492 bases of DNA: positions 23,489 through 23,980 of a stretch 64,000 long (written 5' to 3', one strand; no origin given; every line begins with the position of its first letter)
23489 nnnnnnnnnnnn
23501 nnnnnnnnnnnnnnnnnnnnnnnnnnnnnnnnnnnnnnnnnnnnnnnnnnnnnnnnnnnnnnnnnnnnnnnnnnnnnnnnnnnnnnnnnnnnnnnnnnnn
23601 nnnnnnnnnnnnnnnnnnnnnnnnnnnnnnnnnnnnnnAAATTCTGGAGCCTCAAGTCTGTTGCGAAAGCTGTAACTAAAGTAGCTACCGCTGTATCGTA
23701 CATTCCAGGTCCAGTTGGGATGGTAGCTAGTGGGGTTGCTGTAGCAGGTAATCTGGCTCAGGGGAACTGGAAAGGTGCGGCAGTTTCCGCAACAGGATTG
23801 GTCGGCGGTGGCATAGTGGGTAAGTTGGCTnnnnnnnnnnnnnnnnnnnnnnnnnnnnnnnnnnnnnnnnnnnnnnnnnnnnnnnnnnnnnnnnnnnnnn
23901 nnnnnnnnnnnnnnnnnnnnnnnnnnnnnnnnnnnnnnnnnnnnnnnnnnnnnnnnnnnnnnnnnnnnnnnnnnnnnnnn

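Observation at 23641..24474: Unassigned RHS toxin tip with glycine-zipper-like segment, plus a soluble immunity candidate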

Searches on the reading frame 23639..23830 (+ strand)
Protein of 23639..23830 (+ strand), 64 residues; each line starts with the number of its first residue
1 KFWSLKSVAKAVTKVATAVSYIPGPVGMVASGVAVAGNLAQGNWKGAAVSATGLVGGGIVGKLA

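Call 19: find_related_loci(query=A2, collection=genome_contigs, flank=4000)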
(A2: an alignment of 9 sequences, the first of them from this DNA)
Query A2 (64 aa) in genome_contigs; peptide patterns used: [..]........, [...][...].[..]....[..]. (x = any residue, [..] = any of these).
229 stretches matched a pattern; 61 encode a relative of the query (tblastn E <= 1e-3); 61 distinct loci.
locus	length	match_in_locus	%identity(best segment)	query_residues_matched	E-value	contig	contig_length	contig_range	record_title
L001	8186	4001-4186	65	3-64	3e-21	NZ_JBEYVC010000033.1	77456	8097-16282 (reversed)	Streptomyces sp. NPDC047072 NPDC047072_83_A4.ctg-0033, whole genome shotgun sequence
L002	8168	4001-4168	68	3-58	1e-18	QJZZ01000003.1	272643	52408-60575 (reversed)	MAG: Candidatus Saccharibacteria bacterium isolate SZUA-359 scaffold_18, whole genome shotgun sequence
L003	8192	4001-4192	56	2-64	9e-16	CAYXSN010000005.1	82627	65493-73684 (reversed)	MAG TPA_asm: uncultured Candidatus Saccharimonadales bacterium isolate SRP133034_co1_262 genome assembly, contig: NODE_1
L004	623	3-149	65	12-60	1e-13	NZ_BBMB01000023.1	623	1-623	Demequina subtropica strain NBRC 109396, whole genome shotgun sequence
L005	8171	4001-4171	60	5-58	3e-12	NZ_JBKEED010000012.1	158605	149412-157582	MAG: Demequina sp. isolate VLC_003 k251_1293919, whole genome shotgun sequence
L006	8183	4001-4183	45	3-64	1e-10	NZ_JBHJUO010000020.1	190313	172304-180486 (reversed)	Streptomyces sp. NPDC056169 NPDC056169_T7_G9.ctg-0020, whole genome shotgun sequence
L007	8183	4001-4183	44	3-64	4e-10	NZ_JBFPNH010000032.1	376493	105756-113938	Streptomyces sp. LMG1-1-1.1 MRBLMG1_scf3, whole genome shotgun sequence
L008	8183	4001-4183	48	3-64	5e-10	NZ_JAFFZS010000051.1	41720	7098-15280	Streptomyces actuosus strain VRA1 NODE_51, whole genome shotgun sequence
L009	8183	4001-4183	45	3-64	4e-10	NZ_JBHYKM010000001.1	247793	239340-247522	Streptomyces sp. NPDC058955 NPDC058955_T50_A7.ctg-0001, whole genome shotgun sequence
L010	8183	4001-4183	45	3-64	5e-10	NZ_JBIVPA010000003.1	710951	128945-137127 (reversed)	Streptomyces sp. NPDC093089 NPDC093089_178_E4.ctg-0003, whole genome shotgun sequence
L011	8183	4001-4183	45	3-64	5e-10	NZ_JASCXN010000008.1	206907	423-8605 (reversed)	Streptomyces sp. CC208A accn-1995.3.con.0008, whole genome shotgun sequence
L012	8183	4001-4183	44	3-64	5e-10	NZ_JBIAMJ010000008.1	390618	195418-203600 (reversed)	Streptomyces sp. NPDC004284 NPDC004284_30_D8.ctg-0008, whole genome shotgun sequence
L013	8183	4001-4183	44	3-64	5e-10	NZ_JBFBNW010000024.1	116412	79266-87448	Streptomyces sp. NPDC093111 NPDC093111_173_H2.ctg-0024, whole genome shotgun sequence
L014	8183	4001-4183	45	3-64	5e-10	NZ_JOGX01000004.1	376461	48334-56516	Streptomyces sp. NRRL F-5727 contig4.1, whole genome shotgun sequence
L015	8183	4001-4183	45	3-64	4e-10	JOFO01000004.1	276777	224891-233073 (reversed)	Microtetraspora glauca strain NRRL B-3735 contig4.1, whole genome shotgun sequence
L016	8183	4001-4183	44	3-64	6e-10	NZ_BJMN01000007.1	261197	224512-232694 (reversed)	Streptomyces gardneri strain NBRC 12865 sequence007, whole genome shotgun sequence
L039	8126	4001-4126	57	5-41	6e-7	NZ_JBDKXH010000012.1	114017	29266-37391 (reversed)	Saccharothrix sp. CCNWLY140-2 scaffold12, whole genome shotgun sequence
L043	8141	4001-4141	43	2-43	4e-6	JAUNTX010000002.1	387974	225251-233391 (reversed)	MAG: Dermabacter sp. isolate S5R_Sa_38 NODE_3_length_387974_cov_68.539337, whole genome shotgun sequence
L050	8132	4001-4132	48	5-48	2e-5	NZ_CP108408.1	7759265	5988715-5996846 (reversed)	Kitasatospora sp. NBC_01300 chromosome, complete genome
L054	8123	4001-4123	51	5-45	3e-5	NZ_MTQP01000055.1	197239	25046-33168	Saccharothrix sp. ALI-22-I Contig59, whole genome shotgun sequence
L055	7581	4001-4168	48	2-60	3e-5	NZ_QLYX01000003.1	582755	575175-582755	Actinomadura craniellae strain LHW63021 contig3, whole genome shotgun sequence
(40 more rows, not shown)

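Call 23: search_protein_families(library=pfam, proteins=[L006:4001-5002:+, L008:4001-5002:+, L012:4001-5011:+, L013:4001-5053:+, L016:4001-5053:+, L043:4001-5083:+, L050:4001-5020:+, L055:4001-5581:+, L039:4001-4990:+, L054:4001-5026:+], max_evalue=0.01)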
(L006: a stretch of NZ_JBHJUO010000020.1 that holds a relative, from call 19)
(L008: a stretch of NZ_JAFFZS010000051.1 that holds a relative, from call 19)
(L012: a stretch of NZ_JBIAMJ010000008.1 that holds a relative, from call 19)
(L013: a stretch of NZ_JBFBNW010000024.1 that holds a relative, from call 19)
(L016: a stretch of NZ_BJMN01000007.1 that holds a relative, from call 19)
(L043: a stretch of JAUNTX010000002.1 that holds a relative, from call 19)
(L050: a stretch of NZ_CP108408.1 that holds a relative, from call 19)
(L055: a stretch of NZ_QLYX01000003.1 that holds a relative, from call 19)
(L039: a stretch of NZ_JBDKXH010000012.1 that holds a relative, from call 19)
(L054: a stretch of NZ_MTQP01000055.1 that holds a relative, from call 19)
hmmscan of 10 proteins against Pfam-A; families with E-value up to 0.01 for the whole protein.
L006:4001-5002:+ (334 aa): 5 families
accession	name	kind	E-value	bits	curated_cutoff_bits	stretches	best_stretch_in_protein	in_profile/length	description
PF07591.16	PT-HINT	-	2.4e-12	47.7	27.7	1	105-238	5-137/137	Pretoxin HINT domain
PF01541.30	GIY-YIG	-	7.4e-06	26.6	22.6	1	254-290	3-40/78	GIY-YIG catalytic domain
PF14623.11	Vint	-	0.00088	19.5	27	1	96-183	3-76/166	Hint-domain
PF08517.17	AXH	-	0.0064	17.4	33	0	100-178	5-87/116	Ataxin-1 and HBP1 module (AXH)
PF01079.26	Hint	-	0.01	15.9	29.7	0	95-138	13-55/213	Hint module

L008:4001-5002:+ (334 aa): 3 families
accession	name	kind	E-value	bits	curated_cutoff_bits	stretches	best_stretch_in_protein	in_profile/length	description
PF07591.16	PT-HINT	-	4.8e-15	56.5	27.7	1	107-238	6-137/137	Pretoxin HINT domain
PF01079.26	Hint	-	1.3e-05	25.3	29.7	1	95-154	13-73/213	Hint module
PF05203.21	Hom_end_hint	-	7.4e-05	23.3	32.1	1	96-172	2-77/228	Hom_end-associated Hint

L012:4001-5011:+ (337 aa): 2 families
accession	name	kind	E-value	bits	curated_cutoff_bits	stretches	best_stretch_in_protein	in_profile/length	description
PF07591.16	PT-HINT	-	2.3e-12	47.8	27.7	1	108-241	4-136/137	Pretoxin HINT domain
PF05203.21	Hom_end_hint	-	4.7e-07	30.5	32.1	1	100-176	2-77/228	Hom_end-associated Hint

L013:4001-5053:+ (351 aa): 1 family
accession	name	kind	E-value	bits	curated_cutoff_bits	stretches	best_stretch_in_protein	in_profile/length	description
PF07591.16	PT-HINT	-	1.1e-14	55.2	27.7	1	103-238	3-137/137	Pretoxin HINT domain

L016:4001-5053:+ (351 aa): 1 family
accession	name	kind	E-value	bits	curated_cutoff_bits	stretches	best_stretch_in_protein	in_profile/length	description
PF07591.16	PT-HINT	-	1.1e-09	39.1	27.7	1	108-241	5-136/137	Pretoxin HINT domain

L043:4001-5083:+ (361 aa): 6 families
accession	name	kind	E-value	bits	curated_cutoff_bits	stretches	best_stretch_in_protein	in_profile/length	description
PF07591.16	PT-HINT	-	9.3e-13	49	27.7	1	117-252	4-137/137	Pretoxin HINT domain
PF08517.17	AXH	-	3.9e-05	24.6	33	1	109-188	1-86/116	Ataxin-1 and HBP1 module (AXH)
PF01079.26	Hint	-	5.2e-05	23.4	29.7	1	103-184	8-89/213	Hint module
PF14623.11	Vint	-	0.00011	22.5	27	1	109-196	3-78/166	Hint-domain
PF05203.21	Hom_end_hint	-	0.0008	19.9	32.1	1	109-138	2-31/228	Hom_end-associated Hint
PF13403.11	Hint_2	-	0.0095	16.8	28.4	0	108-138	2-31/147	Hint domain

L050:4001-5020:+ (340 aa): 8 families
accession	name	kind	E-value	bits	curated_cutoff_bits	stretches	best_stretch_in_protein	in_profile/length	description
PF07591.16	PT-HINT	-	4.3e-17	63.1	27.7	1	112-238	4-126/137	Pretoxin HINT domain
PF14890.11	Intein_splicing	-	5.3e-05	23.5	35.8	1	110-200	1-95/155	Intein splicing domain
PF05203.21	Hom_end_hint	-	0.00017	22.1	32.1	1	104-135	2-33/228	Hom_end-associated Hint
PF01079.26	Hint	-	0.00038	20.5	29.7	1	104-147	14-56/213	Hint module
PF14623.11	Vint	-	0.0018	18.5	27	1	104-232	3-111/166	Hint-domain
PF14279.12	HNH_5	-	0.0034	17.7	27.5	1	303-339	10-46/56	HNH endonuclease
PF01844.29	HNH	-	0.0064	17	21.4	0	304-339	12-47/47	HNH endonuclease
PF01829.23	Peptidase_A6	-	0.0089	15.6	27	0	5-34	320-349/353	Peptidase A6 family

L055:4001-5581:+ (527 aa): 6 families
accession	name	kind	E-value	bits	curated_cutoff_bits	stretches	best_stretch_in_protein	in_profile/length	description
PF07591.16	PT-HINT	-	5.8e-14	53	27.7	1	262-401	3-137/137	Pretoxin HINT domain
PF24120.1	SsdA_C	-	1.8e-12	48.1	27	1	426-481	2-56/56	Single-strand DNA deaminase toxin A, C-terminal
PF05203.21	Hom_end_hint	-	4.2e-09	37.2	32.1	1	255-339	2-81/228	Hom_end-associated Hint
PF08517.17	AXH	-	0.00094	20.1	33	1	255-336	1-82/116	Ataxin-1 and HBP1 module (AXH)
PF13403.11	Hint_2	-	0.00099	19.9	28.4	1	254-337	2-87/147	Hint domain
PF01079.26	Hint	-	0.0031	17.6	29.7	1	255-340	14-93/213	Hint module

L039:4001-4990:+ (330 aa): 5 families
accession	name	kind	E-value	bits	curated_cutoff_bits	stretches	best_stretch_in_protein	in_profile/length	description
PF07591.16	PT-HINT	-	2.3e-10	41.3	27.7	1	111-236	8-137/137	Pretoxin HINT domain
PF05203.21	Hom_end_hint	-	3.3e-05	24.4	32.1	1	98-130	2-34/228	Hom_end-associated Hint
PF01079.26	Hint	-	0.0001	22.4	29.7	1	92-174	10-91/213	Hint module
PF14890.11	Intein_splicing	-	0.0054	17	35.8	0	137-191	36-95/155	Intein splicing domain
PF01829.23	Peptidase_A6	-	0.0067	16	27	0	2-36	317-351/353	Peptidase A6 family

L054:4001-5026:+ (342 aa): 6 families
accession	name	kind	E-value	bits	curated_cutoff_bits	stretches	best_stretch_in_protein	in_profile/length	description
PF07591.16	PT-HINT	-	1.1e-14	55.4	27.7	1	109-240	5-136/137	Pretoxin HINT domain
PF05203.21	Hom_end_hint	-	2.6e-06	28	32.1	0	100-137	2-39/228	Hom_end-associated Hint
PF01079.26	Hint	-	2.5e-05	24.4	29.7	1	94-176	10-89/213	Hint module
PF14623.11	Vint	-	0.0043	17.3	27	0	100-185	3-75/166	Hint-domain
PF01829.23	Peptidase_A6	-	0.0051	16.4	27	1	2-33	317-348/353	Peptidase A6 family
PF17041.10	SasG_E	-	0.0099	16.3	25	0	128-144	29-45/48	E domain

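Call 31: search_protein_representatives(alignment_id=A2)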
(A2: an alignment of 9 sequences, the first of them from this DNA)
Query: 9 sequences, 65 profile positions. Proteins with E-value up to 0.001 (for the whole library): 136; up to 1e-10: 47; up to 1e-30: 0. The best 136 are listed.
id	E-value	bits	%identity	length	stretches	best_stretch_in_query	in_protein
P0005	1.4e-29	117.7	-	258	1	1-64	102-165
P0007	2.3e-28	113.8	-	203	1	2-64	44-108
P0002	5.0e-28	112.8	-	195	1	2-65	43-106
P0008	1.1e-26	108.5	-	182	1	2-64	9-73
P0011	4.5e-26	106.5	-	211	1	3-64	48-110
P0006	7.2e-26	105.9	-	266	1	3-64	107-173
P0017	1.7e-25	104.7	-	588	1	2-64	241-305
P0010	2.1e-25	104.4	-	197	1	3-64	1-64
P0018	4.1e-23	97.0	-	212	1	3-61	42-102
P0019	5.0e-22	93.6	-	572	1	6-64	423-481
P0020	4.3e-21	90.5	-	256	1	3-60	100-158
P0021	1.5e-19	85.6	-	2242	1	11-63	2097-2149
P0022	1.3e-18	82.7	-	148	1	9-62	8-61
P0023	1.5e-17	79.2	-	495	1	2-64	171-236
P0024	1.9e-17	78.9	-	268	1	5-64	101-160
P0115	2.1e-05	40.3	-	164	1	18-61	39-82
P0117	3.1e-05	39.7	-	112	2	15-58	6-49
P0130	1.9e-04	37.3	-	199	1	12-58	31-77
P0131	2.0e-04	37.2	-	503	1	15-61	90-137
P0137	3.3e-04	36.5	-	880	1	11-51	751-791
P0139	4.4e-04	36.1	-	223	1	18-58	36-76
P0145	7.2e-04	35.4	-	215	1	18-63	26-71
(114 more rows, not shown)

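Call 46: search_protein_families(library=pfam, alignment_id=A4, max_evalue=0.001)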
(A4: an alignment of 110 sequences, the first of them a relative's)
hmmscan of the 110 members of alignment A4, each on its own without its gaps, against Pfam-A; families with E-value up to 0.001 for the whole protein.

A. member 1, P0017 (588 aa): 4 families
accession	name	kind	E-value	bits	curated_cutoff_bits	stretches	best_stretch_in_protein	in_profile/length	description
PF07591.16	PT-HINT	-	4.8e-23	82.4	27.7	1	350-492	5-137/137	Pretoxin HINT domain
PF01079.26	Hint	-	1.2e-06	28.8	29.7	1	333-455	8-123/213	Hint module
PF05203.21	Hom_end_hint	-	0.00036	21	32.1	1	341-371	2-32/228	Hom_end-associated Hint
PF01829.23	Peptidase_A6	-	0.0008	19.1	27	0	246-275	316-345/353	Peptidase A6 family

B. families by the number of members that match (of 110 scanned): 37 families (the first 25 are shown)
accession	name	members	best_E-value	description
PF01829.23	Peptidase_A6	21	1.8e-06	Peptidase A6 family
PF05593.20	RHS_repeat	16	8.4e-26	RHS Repeat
PF07591.16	PT-HINT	12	4.8e-23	Pretoxin HINT domain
PF01079.26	Hint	11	5.1e-08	Hint module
PF05203.21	Hom_end_hint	7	1.4e-11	Hom_end-associated Hint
PF15650.12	Tox-REase-9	4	2.9e-09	Restriction endonuclease fold toxin 9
PF13403.11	Hint_2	3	3e-07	Hint domain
PF01541.30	GIY-YIG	3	8.9e-06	GIY-YIG catalytic domain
PF14890.11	Intein_splicing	3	4.2e-05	Intein splicing domain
PF15649.12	Tox-REase-7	2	4.7e-14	Restriction endonuclease fold toxin 7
PF14623.11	Vint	2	1.7e-06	Hint-domain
PF13374.12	TPR_10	1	6.7e-82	Tetratricopeptide repeat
PF13424.12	TPR_12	1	3.5e-54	Tetratricopeptide repeat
PF24885.1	TPR_NPHP3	1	1.9e-24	Nephrocystin-3 TPR domain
PF13176.12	TPR_7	1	1.5e-23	Tetratricopeptide repeat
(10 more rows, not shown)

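Call 70: search_protein_families(library=phrogs, proteins=[P0115, P0117, P0130, P0131, P0137, P0139, P0145], max_evalue=0.01)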
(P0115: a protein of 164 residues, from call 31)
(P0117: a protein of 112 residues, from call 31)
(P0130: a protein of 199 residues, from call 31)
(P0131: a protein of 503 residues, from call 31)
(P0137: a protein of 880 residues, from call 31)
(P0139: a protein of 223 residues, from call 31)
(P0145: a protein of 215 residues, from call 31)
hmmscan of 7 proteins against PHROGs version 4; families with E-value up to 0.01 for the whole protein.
P0115 (164 aa): 0 families

P0117 (112 aa): 0 families

P0130 (199 aa): 0 families

P0131 (503 aa): 0 families

P0137 (880 aa): 0 families

P0139 (223 aa): 0 families

P0145 (215 aa): 0 families

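Call 82: find_related_loci(query=A2, collection=viral_contigs, flank=3000)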
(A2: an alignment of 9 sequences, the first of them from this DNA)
Query A2 (64 aa) in viral_contigs; peptide patterns used: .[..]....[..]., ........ (x = any residue, [..] = any of these).
73 stretches matched a pattern; 9 encode a relative of the query (tblastn E <= 1e-3); 9 distinct loci.
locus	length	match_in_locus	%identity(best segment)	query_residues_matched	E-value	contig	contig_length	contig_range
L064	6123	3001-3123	56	18-58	5e-12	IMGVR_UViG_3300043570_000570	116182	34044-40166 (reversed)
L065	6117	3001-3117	46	20-58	5e-8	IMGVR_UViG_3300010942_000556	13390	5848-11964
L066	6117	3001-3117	46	20-58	5e-8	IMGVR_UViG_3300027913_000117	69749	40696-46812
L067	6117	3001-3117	46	20-58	5e-8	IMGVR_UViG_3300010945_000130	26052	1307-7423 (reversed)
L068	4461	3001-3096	50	8-39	1e-5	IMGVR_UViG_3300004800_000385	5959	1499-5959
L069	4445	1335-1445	36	2-40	2e-5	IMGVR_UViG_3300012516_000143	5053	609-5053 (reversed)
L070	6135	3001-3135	36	7-51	5e-5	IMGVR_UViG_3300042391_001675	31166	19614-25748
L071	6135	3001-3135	36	7-51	5e-5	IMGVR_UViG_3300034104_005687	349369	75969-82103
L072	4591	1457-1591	36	7-51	5e-5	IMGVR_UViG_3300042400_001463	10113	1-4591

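Call 84: search_protein_families(library=pfam, proteins=[L069:279-1454:+, L068:1882-3474:+, L070:2281-5709:+, L064:2842-5070:+, L065:2878-3381:+], max_evalue=0.01)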
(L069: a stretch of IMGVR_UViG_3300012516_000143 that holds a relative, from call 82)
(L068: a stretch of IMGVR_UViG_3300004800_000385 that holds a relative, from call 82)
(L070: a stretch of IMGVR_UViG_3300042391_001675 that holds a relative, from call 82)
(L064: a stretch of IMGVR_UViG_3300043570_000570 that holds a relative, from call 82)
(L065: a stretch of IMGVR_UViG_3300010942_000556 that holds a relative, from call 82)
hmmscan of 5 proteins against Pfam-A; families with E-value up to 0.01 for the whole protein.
L069:279-1454:+ (392 aa): 1 family
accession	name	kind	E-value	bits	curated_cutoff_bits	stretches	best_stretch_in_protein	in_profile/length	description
PF01829.23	Peptidase_A6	-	3.9e-77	260.2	27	1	34-386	1-348/353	Peptidase A6 family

L068:1882-3474:+ (531 aa): 1 family
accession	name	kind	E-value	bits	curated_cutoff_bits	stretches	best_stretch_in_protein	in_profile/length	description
PF01829.23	Peptidase_A6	-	2.5e-14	53.6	27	1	153-406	111-351/353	Peptidase A6 family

L070:2281-5709:+ (1143 aa): 0 families

L064:2842-5070:+ (743 aa): 0 families

L065:2878-3381:+ (168 aa): 0 families

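Call 85: search_protein_families(library=phrogs, proteins=[L069:279-1454:+, L068:1882-3474:+, L070:2281-5709:+, L064:2842-5070:+, L065:2878-3381:+], max_evalue=0.01)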
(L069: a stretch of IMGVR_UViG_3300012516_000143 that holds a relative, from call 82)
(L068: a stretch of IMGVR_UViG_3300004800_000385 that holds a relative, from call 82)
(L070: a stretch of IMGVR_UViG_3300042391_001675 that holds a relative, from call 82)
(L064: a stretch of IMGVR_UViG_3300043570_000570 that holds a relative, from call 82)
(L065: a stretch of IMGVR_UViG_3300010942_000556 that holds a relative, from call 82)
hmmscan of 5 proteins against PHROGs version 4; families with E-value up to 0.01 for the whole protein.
L069:279-1454:+ (392 aa): 0 families

L068:1882-3474:+ (531 aa): 0 families

L070:2281-5709:+ (1143 aa): 3 families
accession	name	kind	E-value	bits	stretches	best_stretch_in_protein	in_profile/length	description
phrog_10925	-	unknown function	0.00031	20.4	1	1030-1063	307-340/839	-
phrog_17029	-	unknown function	0.0034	18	1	923-1003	65-141/241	-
phrog_6631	-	unknown function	0.0041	17.6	1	697-767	47-119/251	-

L064:2842-5070:+ (743 aa): 0 families

L065:2878-3381:+ (168 aa): 0 families

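Call 91: search_protein_families(library=pfam, proteins=[L069:1748-3271:+, L068:142-1812:+, L068:3486-3905:+], max_evalue=0.01)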
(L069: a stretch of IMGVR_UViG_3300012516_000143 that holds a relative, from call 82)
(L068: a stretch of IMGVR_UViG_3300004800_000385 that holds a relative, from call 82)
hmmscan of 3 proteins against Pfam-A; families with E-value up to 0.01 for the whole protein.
L069:1748-3271:+ (508 aa): 0 families

L068:142-1812:+ (557 aa): 3 families
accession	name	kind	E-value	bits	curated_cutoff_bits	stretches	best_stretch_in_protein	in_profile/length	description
PF00998.28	RdRP_3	-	1.1e-07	31.4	27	1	273-325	261-312/486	Viral RNA dependent RNA polymerase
PF00978.26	RdRP_2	-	4.9e-06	26.1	27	1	88-377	76-371/440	RNA dependent RNA polymerase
PF02123.21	RdRP_4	-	0.00082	18.9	22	1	208-326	289-408/465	Viral RNA-directed RNA-polymerase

L068:3486-3905:+ (140 aa): 1 family
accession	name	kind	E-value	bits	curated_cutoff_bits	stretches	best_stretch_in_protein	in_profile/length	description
PF03501.21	S10_plectin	-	0.0029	18.1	26.9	1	26-92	3-67/93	Plectin/S10 domain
